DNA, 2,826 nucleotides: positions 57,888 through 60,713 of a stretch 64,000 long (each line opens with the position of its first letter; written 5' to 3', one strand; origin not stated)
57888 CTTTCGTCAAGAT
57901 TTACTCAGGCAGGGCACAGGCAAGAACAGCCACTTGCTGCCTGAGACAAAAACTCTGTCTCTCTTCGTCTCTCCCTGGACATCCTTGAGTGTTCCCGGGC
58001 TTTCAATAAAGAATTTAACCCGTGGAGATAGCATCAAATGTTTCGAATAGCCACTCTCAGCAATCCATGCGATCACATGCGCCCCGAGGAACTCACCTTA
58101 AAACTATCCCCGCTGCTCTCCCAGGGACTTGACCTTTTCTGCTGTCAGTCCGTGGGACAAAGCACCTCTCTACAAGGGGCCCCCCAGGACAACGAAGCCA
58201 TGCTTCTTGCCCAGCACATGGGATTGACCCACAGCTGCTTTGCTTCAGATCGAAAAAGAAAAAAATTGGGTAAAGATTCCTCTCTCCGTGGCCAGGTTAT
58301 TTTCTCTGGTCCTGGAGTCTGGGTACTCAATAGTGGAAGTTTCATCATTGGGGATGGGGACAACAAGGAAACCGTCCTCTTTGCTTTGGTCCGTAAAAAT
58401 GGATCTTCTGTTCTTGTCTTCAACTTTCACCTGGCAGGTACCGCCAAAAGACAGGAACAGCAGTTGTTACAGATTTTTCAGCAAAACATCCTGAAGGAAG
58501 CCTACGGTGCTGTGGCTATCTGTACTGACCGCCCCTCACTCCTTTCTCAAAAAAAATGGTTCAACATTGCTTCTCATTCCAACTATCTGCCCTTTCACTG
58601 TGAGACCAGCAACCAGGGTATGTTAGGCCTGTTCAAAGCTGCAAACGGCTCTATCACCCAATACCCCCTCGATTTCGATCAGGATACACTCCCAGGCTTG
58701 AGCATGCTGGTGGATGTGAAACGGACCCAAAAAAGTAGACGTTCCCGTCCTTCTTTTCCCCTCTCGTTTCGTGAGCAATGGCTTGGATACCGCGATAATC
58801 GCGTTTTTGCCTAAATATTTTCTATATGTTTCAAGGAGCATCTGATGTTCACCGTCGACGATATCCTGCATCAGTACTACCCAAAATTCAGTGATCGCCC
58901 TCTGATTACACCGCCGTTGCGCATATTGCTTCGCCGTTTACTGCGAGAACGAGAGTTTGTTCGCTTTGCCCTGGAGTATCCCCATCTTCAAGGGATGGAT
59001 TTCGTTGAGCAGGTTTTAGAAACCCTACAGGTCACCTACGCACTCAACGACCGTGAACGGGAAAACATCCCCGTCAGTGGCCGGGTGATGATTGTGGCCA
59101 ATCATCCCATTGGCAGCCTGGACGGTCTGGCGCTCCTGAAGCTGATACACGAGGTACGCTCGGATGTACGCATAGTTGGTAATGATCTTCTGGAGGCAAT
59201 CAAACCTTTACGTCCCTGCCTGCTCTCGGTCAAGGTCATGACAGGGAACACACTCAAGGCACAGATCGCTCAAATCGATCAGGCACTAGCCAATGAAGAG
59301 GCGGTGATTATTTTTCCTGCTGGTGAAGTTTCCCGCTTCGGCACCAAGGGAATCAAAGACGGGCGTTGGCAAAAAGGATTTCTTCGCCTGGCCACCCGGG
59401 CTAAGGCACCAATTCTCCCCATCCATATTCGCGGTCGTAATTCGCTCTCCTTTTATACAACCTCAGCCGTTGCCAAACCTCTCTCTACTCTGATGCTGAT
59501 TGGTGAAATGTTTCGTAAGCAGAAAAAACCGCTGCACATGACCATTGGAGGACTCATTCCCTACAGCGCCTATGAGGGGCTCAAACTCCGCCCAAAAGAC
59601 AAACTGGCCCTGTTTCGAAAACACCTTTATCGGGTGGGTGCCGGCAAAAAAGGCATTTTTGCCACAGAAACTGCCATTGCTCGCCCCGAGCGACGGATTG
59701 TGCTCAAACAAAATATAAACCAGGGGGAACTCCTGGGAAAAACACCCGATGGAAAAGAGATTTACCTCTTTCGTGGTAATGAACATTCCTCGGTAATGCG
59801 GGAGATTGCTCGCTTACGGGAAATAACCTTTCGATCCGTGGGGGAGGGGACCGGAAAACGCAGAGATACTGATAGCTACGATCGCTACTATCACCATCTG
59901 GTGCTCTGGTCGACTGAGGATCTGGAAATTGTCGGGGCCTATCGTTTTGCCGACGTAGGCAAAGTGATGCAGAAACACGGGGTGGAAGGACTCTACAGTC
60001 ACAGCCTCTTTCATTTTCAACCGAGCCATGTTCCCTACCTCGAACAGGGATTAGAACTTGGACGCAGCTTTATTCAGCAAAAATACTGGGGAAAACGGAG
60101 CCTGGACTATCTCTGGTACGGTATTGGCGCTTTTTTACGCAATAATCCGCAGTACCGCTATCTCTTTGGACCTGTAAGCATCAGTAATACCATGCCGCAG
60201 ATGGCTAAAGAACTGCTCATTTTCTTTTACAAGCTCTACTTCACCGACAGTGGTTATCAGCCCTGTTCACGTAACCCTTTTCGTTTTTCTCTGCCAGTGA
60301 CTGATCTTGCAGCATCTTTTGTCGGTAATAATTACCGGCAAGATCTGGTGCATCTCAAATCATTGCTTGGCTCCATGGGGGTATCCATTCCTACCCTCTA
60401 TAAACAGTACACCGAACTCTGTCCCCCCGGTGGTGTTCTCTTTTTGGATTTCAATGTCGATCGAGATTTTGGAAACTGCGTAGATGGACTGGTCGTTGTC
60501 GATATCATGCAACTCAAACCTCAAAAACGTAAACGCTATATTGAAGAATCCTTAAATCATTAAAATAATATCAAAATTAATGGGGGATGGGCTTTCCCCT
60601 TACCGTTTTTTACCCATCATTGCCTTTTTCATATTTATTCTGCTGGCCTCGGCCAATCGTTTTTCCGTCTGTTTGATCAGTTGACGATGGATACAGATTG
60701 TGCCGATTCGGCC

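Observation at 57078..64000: Three intact ORFs of three phosphoesterase folds, all missing their metal ligands, around olsF-like and ppk1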

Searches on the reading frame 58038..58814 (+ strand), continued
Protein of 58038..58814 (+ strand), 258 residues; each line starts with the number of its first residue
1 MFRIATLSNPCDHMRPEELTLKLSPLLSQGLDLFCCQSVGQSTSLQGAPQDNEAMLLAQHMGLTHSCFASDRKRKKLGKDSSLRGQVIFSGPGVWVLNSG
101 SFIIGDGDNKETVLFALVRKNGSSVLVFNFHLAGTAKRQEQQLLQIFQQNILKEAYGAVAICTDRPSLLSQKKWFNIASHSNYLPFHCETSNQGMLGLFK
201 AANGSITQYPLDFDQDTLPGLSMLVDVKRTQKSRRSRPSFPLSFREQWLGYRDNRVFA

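Call 74: find_encoding_contigs(protein=P0059, flank=7000, max_places=1)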
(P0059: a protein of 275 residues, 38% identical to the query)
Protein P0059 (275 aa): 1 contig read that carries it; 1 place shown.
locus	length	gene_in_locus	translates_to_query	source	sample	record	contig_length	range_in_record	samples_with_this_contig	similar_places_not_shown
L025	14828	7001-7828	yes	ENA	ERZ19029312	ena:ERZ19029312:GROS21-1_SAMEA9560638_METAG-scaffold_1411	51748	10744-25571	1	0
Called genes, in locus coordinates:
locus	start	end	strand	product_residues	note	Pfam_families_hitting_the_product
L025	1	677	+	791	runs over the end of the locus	-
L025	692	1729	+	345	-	PF02666:PS_Dcarbxylase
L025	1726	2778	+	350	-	PF01790:LGT (weak)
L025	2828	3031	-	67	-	-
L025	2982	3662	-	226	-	-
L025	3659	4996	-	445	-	PF13638:PIN_4, PF02562:PhoH, PF13604:AAA_30 (faint), PF13245:AAA_19 (faint)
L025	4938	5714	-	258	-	PF06299:DUF1045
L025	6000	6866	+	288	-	PF01663:Phosphodiest, PF00884:Sulfatase (faint), PF01663:Phosphodiest (weak), PF01676:Metalloenzyme (weak)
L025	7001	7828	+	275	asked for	-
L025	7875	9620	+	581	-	PF19576:Acyltransf_2, PF01553:Acyltransferase, PF13444:Acetyltransf_5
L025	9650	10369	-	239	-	PF13090:PP_kinase_C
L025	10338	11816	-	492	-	-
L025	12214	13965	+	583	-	PF00149:Metallophos, PF02872:5_nucleotid_C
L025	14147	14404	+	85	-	-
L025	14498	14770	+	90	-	PF00216:Bac_DNA_binding, PF18291:HU-HIG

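Call 80: search_protein_families(library=pfam, proteins=[L015:10552-11196:-, L015:2226-3041:+, L023:10706-12382:-], max_evalue=0.01)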
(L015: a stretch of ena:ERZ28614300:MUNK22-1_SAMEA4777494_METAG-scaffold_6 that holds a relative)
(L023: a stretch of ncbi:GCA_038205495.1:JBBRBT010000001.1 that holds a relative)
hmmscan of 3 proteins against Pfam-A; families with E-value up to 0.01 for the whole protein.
L015:10552-11196:- (214 aa): 0 families

L015:2226-3041:+ (271 aa): 2 families
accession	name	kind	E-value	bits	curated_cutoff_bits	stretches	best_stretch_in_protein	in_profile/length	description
PF00149.33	Metallophos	-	4.2e-11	44.1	21.5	1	7-206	2-190/191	Calcineurin-like phosphoesterase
PF12850.12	Metallophos_2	-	1.2e-09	38.8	27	1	173-225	90-137/154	Calcineurin-like phosphoesterase superfamily domain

L023:10706-12382:- (558 aa): 2 families
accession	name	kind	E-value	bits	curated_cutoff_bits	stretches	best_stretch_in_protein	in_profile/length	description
PF00149.33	Metallophos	-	3.2e-06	28.1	21.5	1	50-275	4-190/191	Calcineurin-like phosphoesterase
PF10518.14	TAT_signal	-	0.0035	17.7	22.7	1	4-23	2-21/21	TAT (twin-arginine translocation) pathway signal sequence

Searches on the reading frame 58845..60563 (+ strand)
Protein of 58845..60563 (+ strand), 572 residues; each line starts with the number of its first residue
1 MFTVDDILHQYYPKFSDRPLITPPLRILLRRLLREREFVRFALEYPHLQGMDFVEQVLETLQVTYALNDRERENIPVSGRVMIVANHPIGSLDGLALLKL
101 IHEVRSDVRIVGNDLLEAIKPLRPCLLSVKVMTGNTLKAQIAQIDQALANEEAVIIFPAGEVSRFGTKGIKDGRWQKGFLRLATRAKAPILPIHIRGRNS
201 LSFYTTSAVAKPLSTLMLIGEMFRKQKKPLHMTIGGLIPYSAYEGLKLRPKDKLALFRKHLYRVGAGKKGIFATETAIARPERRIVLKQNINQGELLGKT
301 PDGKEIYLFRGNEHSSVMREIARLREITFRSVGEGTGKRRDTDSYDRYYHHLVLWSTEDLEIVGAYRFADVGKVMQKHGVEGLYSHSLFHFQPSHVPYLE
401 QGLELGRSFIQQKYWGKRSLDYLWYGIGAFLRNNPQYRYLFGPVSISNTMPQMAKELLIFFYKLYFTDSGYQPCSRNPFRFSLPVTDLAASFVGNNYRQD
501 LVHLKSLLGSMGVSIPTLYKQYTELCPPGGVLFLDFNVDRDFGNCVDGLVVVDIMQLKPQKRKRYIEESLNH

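Call 3: search_protein_families(library=pfam, proteins=[window:58845-60563:+], max_evalue=1)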
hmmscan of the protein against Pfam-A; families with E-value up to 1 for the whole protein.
window:58845-60563:+ (572 aa): 3 families
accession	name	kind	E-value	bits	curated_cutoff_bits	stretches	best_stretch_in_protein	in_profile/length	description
PF19576.4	Acyltransf_2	-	3.9e-26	92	27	1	28-240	21-236/266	Acyltransferase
PF13444.12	Acetyltransf_5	-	8.3e-24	84.7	22.4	1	324-424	1-101/102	Acetyltransferase (GNAT) domain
PF01553.26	Acyltransferase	-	1.6e-12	47.8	23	1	69-195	4-131/132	Acyltransferase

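Call 4: search_protein_families(library=ncbifam, proteins=[window:58845-60563:+], max_evalue=1)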
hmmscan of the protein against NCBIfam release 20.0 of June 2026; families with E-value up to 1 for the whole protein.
window:58845-60563:+ (572 aa): 8 families
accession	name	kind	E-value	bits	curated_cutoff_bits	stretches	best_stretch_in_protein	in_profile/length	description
NF052615.1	orn_lipid_OlsF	equivalog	1.1e-253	843.1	620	1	1-567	1-570/570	bifunctional ornithine lipid synthase OlsF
NF053696.1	GlyAclTfGlsBBct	equivalog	3.7e-49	167.5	300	1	278-567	2-302/303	glycine N(alpha)-acyltransferase GlsB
NF053697.1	LyGlyAclTfGlsABct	equivalog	1.7e-46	158.6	260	1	20-248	18-252/267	lyso-glycine lipid O-acyltransferase GlsA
NF006386.0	PRK08633.1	equivalog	3.6e-12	44.8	1221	1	60-198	422-554/1147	acyl-[ACP]--phospholipid O-acyltransferase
NF052554.1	OrAlActfOlsBRHOCB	equivalog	3.8e-12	46.5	350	1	338-567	45-255/256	L-ornithine N(alpha)-acyltransferase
NF052555.1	OrAlActfOlsBBRUA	equivalog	4.6e-12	46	320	1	326-463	48-187/278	l-ornithine N(alpha)-acyltransferase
TIGR00530.1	AGP_acyltrn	subfamily_domain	1.8e-05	24.5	102.95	1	70-195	7-129/130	1-acylglycerol-3-phosphate O-acyltransferase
NF005291.0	PRK06814.1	equivalog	0.0011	16.9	1349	1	61-201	435-569/1140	acyl-[ACP]--phospholipid O-acyltransferase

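Call 7: find_related_loci(query=window:58845-60563:+, collection=genome_contigs, flank=10000)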
Query window:58845-60563:+ (572 aa) in genome_contigs; peptide patterns used: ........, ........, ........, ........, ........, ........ (x = any residue, [..] = any of these).
69 stretches matched a pattern; 13 encode a relative of the query (tblastn E <= 1e-3); 13 distinct loci.
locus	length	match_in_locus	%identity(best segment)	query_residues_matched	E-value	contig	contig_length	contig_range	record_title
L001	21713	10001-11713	93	1-571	0e+0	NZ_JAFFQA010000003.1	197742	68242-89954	Desulfobulbus rhabdoformis strain DSM 8777 NODE_3_length_197742_cov_33.8109, whole genome shotgun sequence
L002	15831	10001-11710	89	1-570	0e+0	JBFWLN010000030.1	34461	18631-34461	MAG: Desulfobulbus sp. isolate CA_2019_NHSR_67 NODE_2930_length_34461_cov_17.357197_NHSR, whole genome shotgun sequence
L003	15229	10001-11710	85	1-570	0e+0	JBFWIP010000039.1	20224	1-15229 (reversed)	MAG: Desulfobulbus sp. isolate CA_2019_NHSR_108 NODE_5940_length_20224_cov_23.030303_NHSR, whole genome shotgun sequence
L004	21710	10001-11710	77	1-570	0e+0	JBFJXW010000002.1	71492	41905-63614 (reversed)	MAG: Desulfobulbus sp. isolate Mix_sand19.2022.05.G.7 k141_868988_length_71492_cov_16.4450, whole genome shotgun sequenc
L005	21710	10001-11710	78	1-570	0e+0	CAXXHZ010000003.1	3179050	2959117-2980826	MAG: uncultured Desulfobulbus sp. isolate bd6dbf35-2021-44f6-84f6-768688d3149b genome assembly, contig: contig_3, whole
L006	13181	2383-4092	79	1-570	0e+0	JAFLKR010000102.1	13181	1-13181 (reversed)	MAG: Desulfobulbaceae bacterium isolate LaCa_MAG_10 c_000000006894, whole genome shotgun sequence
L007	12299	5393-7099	53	1-566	0e+0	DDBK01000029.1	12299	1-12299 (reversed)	MAG TPA_asm: Cellvibrionales bacterium UBA2034 UBA2034_contig_1616, whole genome shotgun sequence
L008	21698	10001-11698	50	1-566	0e+0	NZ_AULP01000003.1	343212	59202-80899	Neomelitea salexigens DSM 19753 H573DRAFT_scaffold00003.3_C, whole genome shotgun sequence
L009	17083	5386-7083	50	1-566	0e+0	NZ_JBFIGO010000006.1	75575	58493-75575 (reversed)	MAG: Spongiibacter sp. isolate Mix_sand11.2021.09.Z.100 k141_1191387_length_75575_cov_13.4748, whole genome shotgun sequ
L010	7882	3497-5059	43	49-568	4e-150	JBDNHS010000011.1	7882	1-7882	MAG: Candidatus Kapaibacterium sp. isolate concoct.33.ELB k141_17949, whole genome shotgun sequence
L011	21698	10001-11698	50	1-566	0e+0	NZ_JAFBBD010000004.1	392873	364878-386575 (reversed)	Spongiibacter marinus strain DSM 17750 Ga0415252_04, whole genome shotgun sequence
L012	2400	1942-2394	54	1-150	3e-43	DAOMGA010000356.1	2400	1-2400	MAG TPA_asm: Pseudomonadales bacterium isolate AMR_MDS_4988 NODE_21069_length_2400_cov_2.974840, whole genome shotgun se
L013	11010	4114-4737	53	1-566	2e-23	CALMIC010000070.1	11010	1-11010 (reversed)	MAG TPA_asm: uncultured Cellvibrionales bacterium isolate SRR8859111_bin.17_CONCOCT_v1.1_MAG genome assembly, contig: ER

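Call 26: search_solved_structures(query=L001:14465-15667:+, max_evalue=0.01, show_alignments=2)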
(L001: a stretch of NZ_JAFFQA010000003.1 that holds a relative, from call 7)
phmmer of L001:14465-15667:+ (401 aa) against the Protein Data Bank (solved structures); distinct sequences matched with E-value up to 0.01: 1.
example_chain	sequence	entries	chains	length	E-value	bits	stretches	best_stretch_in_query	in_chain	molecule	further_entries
2z1a_A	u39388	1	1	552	0.00092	21.8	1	199-350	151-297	5'-nucleotidase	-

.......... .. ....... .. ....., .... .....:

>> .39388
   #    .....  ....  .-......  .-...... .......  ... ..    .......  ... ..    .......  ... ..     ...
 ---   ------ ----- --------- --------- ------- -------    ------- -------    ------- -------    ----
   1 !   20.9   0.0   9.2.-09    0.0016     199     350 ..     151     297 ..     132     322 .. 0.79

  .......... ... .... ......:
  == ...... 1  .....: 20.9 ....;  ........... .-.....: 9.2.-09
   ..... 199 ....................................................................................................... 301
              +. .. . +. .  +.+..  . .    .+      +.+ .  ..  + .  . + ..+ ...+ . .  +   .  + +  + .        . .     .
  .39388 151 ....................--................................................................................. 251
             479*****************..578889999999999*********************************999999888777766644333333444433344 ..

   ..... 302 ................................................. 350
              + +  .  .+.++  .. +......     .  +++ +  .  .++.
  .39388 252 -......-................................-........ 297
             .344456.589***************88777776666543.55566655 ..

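Call 50: find_homologous_proteins(query=L001:14465-15667:+, max_evalue=1e-10)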
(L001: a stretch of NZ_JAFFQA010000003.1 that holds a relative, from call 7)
Query L001:14465-15667:+ (401 aa): 60 proteins with E <= 1e-10 among 3080 candidates.
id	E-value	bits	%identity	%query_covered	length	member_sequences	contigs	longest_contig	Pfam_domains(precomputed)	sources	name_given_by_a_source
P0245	3.6e-229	778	100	88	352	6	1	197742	-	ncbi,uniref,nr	ncbi:hypothetical protein JWJ90_02410 [Desulfobulbus rhabdoformis]|uniref:hypothetical protein n=1 T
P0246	8.9e-178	609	71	100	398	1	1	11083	-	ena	-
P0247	9.7e-172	589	69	100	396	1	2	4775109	-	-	-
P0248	1.1e-95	339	48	89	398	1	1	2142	-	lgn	-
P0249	1.6e-94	335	46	90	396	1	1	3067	-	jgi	-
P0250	1.8e-92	329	46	90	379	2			-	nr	nr:hypothetical protein [uncultured Desulfobulbus sp.]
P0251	3.4e-91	324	44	100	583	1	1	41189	PF00149.34,PF02872.24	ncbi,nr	ncbi:MAG: bifunctional metallophosphatase/5'-nucleotidase [Desulfobulbus sp.]|nr:bifunctional metall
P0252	1.9e-90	322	46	91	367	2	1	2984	-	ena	-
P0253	2.1e-90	322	50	79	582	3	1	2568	PF00149.34,PF02872.24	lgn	-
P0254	9.7e-88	313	45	93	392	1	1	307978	-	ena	-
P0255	4.5e-79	284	46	79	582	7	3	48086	PF00149.34,PF02872.24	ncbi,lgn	ncbi:bifunctional metallophosphatase/5'-nucleotidase [Desulfobulbus propionicus]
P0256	6.3e-72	261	39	94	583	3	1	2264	PF00149.34,PF02872.24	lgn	-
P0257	1.5e-71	260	40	86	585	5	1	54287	PF00149.34,PF02872.24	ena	-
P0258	1.6e-70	256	42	80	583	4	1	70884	PF00149.34,PF02872.24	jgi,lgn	jgi:5'-nucleotidase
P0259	2.3e-70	256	43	80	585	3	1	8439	PF00149.34,PF02872.24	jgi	-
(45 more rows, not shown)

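Call 63: find_encoding_contigs(protein=P0254, flank=10000, max_places=1)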
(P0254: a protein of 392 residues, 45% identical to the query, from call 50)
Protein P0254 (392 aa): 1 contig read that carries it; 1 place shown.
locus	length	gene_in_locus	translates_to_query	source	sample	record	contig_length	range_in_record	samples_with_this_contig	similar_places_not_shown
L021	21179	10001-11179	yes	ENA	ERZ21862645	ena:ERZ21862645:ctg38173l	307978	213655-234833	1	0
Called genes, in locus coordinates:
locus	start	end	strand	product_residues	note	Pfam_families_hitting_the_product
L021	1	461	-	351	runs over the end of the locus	PF00072:Response_reg, PF13487:HD_5, PF01966:HD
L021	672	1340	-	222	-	-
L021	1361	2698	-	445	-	PF13638:PIN_4, PF02562:PhoH, PF13604:AAA_30 (faint)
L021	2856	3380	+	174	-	-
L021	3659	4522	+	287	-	PF01663:Phosphodiest (weak)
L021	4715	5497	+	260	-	-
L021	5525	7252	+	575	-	PF19576:Acyltransf_2, PF01553:Acyltransferase, PF13444:Acetyltransf_5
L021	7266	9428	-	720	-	PF13091:PLDc_2 (faint), PF13089:PP_kinase_N, PF02503:PP_kinase, PF17941:PP_kinase_C_1, PF13090:PP_kinase_C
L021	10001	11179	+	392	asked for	-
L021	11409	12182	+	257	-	-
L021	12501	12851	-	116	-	PF01022:HTH_5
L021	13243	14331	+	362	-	PF01758:SBF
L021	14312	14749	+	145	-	PF01451:LMWPc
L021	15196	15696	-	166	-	PF02915:Rubrerythrin, PF21349:RUBY_RBDX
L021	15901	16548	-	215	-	PF21349:RUBY_RBDX, PF09990:DUF2231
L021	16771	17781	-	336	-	PF01210:NAD_Gly3P_dh_N, PF02558:ApbA (weak), PF02737:3HCDH_N (weak), PF03446:NAD_binding_2, PF03807:F420_oxidored, PF07991:KARI_N (faint), PF07479:NAD_Gly3P_dh_C, PF20618:GPD_NAD_C_bact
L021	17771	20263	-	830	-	PF00521:DNA_topoisoIV, PF03989:DNA_gyraseA_C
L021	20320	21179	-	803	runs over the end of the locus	PF02518:HATPase_c, PF00204:DNA_gyraseB, PF01751:Toprim, PF00986:DNA_gyraseB_C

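Call 80: search_protein_families(library=pfam, proteins=[L001:15977-16783:+, L021:11409-12182:+], max_evalue=0.01)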
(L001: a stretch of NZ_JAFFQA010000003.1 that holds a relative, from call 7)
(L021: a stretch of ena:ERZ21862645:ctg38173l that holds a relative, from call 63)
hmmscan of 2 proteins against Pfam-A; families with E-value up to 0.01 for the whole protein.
L001:15977-16783:+ (268 aa): 0 families

L021:11409-12182:+ (257 aa): 0 families
